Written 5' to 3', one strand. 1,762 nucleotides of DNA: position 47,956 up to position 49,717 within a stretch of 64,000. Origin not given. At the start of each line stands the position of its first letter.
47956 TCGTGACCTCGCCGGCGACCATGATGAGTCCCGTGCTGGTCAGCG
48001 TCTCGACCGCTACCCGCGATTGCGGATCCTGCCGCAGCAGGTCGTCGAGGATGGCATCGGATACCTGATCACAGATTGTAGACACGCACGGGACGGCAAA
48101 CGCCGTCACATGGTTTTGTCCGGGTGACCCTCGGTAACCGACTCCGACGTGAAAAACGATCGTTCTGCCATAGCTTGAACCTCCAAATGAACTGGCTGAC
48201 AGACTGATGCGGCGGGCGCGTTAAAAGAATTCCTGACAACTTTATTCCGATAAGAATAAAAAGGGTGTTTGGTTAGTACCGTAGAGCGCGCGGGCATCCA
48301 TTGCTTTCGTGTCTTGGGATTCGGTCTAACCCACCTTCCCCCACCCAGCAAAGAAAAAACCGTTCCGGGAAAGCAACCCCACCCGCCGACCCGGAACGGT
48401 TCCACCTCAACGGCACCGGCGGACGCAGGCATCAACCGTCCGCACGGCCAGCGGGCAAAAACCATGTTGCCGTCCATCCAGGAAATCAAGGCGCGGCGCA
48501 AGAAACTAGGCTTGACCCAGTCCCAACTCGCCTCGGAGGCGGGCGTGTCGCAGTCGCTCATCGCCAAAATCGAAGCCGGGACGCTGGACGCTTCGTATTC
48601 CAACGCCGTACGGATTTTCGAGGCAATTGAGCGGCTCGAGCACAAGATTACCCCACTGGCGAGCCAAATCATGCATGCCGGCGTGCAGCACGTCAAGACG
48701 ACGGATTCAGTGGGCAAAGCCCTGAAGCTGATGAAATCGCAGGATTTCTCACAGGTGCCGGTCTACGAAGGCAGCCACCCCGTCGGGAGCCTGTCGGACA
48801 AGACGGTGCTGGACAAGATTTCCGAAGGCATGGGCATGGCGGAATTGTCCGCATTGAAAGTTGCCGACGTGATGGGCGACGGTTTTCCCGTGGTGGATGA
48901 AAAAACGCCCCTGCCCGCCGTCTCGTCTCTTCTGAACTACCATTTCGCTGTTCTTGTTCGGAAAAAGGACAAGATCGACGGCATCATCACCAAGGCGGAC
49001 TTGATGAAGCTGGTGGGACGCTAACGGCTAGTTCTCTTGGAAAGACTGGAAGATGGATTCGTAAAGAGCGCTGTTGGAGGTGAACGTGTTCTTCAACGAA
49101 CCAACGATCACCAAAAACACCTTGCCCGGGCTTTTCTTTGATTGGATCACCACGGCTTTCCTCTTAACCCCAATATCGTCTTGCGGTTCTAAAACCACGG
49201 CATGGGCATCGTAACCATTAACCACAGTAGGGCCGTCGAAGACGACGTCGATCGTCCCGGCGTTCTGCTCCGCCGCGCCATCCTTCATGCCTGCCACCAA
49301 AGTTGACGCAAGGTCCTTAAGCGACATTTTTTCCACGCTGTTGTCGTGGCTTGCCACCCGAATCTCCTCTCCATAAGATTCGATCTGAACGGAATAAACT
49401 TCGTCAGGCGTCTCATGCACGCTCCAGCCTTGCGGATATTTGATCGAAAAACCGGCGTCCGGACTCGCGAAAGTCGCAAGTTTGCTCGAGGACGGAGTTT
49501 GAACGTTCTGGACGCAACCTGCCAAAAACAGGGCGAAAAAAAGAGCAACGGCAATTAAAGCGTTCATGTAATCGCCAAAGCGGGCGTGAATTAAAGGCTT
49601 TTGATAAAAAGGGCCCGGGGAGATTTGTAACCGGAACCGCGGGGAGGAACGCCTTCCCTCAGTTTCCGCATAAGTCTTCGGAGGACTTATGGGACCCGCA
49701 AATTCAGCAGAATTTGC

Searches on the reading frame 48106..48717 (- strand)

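Call 57: search_protein_families(library=pfam, proteins=[window:48106-48717:-], max_evalue=0.001)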
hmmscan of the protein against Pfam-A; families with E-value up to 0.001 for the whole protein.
window:48106-48717:- (203 aa): 1 family
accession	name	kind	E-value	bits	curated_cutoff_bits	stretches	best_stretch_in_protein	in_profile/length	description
PF00438.25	S-AdoMet_synt_N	-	0.00041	21.3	33.1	1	187-201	2-16/99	S-adenosylmethionine synthetase, N-terminal domain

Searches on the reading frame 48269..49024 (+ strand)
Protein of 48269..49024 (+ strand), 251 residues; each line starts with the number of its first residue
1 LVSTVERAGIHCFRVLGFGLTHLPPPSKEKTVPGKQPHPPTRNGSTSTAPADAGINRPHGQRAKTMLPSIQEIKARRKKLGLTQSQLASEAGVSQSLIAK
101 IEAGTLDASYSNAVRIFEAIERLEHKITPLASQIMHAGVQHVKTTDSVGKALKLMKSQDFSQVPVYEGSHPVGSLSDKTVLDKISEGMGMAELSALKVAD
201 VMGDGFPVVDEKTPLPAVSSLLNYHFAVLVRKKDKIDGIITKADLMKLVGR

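Call 57: search_protein_families(library=pfam, proteins=[window:48269-49024:+], max_evalue=0.001)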
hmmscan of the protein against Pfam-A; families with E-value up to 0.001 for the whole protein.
window:48269-49024:+ (251 aa): 5 families
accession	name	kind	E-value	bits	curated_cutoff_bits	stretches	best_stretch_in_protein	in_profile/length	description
PF00571.33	CBS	-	4.7e-16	59.3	24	2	132-185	2-56/57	CBS domain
PF01381.28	HTH_3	-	2.9e-11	43.6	23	1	73-120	1-48/55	Helix-turn-helix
PF12844.13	HTH_19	-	1.4e-07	31.8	30.2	1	72-118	3-49/64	Helix-turn-helix domain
PF13560.12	HTH_31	-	5.5e-07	30.2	27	1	72-116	5-50/64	Helix-turn-helix domain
PF00157.23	Pou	-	0.00056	20.2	27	0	71-121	11-65/72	Pou domain - N-terminal to homeobox domain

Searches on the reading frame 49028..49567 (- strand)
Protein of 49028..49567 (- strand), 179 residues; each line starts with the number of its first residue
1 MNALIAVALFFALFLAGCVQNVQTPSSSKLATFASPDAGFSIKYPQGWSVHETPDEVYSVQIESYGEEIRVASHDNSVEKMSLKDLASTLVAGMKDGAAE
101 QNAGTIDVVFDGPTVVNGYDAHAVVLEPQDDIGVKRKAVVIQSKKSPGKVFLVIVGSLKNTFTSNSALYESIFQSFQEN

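Call 57: search_protein_families(library=pfam, proteins=[window:49028-49567:-], max_evalue=0.001)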
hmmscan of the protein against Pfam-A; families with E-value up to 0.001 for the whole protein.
window:49028-49567:- (179 aa): 1 family
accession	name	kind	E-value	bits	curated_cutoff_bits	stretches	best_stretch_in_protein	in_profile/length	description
PF01789.22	PsbP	-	4.6e-05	23.9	23.5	1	29-177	2-154/155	PsbP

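Call 58: find_encoding_contigs(protein=window:49028-49567:-, flank=2500, max_places=10)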
Protein window:49028-49567:- (179 aa): 4 contigs read that carry it; 4 places shown.
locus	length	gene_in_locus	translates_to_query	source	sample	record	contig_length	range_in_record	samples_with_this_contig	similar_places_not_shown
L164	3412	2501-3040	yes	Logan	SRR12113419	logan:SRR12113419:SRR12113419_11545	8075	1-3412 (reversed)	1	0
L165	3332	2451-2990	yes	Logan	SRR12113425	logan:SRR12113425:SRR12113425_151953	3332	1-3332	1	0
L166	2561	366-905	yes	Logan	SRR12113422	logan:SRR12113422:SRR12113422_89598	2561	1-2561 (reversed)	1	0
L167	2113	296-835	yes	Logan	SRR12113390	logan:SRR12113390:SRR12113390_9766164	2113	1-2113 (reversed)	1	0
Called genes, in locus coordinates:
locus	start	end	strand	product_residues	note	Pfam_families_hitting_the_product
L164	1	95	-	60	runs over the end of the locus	-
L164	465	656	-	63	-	-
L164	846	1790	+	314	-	PF14321:DUF4382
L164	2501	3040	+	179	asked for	-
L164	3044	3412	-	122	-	?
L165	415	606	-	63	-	-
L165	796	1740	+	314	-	PF14321:DUF4382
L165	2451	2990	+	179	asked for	-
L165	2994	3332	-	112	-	?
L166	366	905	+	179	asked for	-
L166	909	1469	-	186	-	PF12844:HTH_19, PF13560:HTH_31 (weak), PF01381:HTH_3, PF00571:CBS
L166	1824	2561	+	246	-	?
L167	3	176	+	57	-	?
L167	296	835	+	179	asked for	-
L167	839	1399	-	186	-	PF12844:HTH_19, PF13560:HTH_31 (weak), PF01381:HTH_3, PF00571:CBS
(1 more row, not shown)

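Call 61: find_homologous_proteins(query=window:49028-49567:-, max_evalue=1e-10)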
Query window:49028-49567:- (179 aa): 2 proteins with E <= 1e-10 among 74 candidates.
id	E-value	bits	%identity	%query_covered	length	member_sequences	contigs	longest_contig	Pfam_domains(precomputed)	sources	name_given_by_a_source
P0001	3.0e-110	383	100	100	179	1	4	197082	-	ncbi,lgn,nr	ncbi:hypothetical protein HYV43_05665 [Candidatus Micrarchaeota archaeon]|nr:hypothetical protein [C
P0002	1.2e-68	248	65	100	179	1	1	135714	PF01789.23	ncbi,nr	ncbi:hypothetical protein HY572_06335 [Candidatus Micrarchaeota archaeon]|nr:hypothetical protein [C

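Call 62: find_encoding_contigs(protein=P0002, flank=3000, max_places=4)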
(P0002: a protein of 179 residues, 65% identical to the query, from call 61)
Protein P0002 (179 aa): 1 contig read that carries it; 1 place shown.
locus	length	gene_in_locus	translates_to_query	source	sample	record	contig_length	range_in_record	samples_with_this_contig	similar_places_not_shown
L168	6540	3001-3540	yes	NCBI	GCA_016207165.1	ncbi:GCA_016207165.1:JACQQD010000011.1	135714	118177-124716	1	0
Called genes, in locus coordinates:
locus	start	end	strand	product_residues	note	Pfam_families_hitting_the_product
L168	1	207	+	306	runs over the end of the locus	PF03144:GTP_EFTU_D2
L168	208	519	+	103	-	PF03091:CutA1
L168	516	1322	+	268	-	PF01869:BcrAD_BadFG, PF22521:HypF_C_2 (faint), PF00814:TsaD (faint), PF03630:Fumble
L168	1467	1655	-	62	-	-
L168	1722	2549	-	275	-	PF01946:Thi4, PF00890:FAD_binding_2 (weak), PF01134:GIDA (weak), PF01266:DAO (weak), PF01494:FAD_binding_3 (weak), PF07992:Pyr_redox_2, PF12831:FAD_oxidored, PF13450:NAD_binding_8, +1 more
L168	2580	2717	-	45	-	-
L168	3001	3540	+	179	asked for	PF01789:PsbP (weak)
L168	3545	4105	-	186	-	PF12844:HTH_19, PF13560:HTH_31 (weak), PF01381:HTH_3, PF00571:CBS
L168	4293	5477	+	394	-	PF00438:S-AdoMet_synt_N, PF02772:S-AdoMet_synt_M, PF02773:S-AdoMet_synt_C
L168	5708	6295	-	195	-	PF09335:VTT_dom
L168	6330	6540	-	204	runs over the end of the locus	PF01209:Ubie_methyltran (weak), PF13489:Methyltransf_23, PF13847:Methyltransf_31, PF08241:Methyltransf_11, PF08242:Methyltransf_12, PF13649:Methyltransf_25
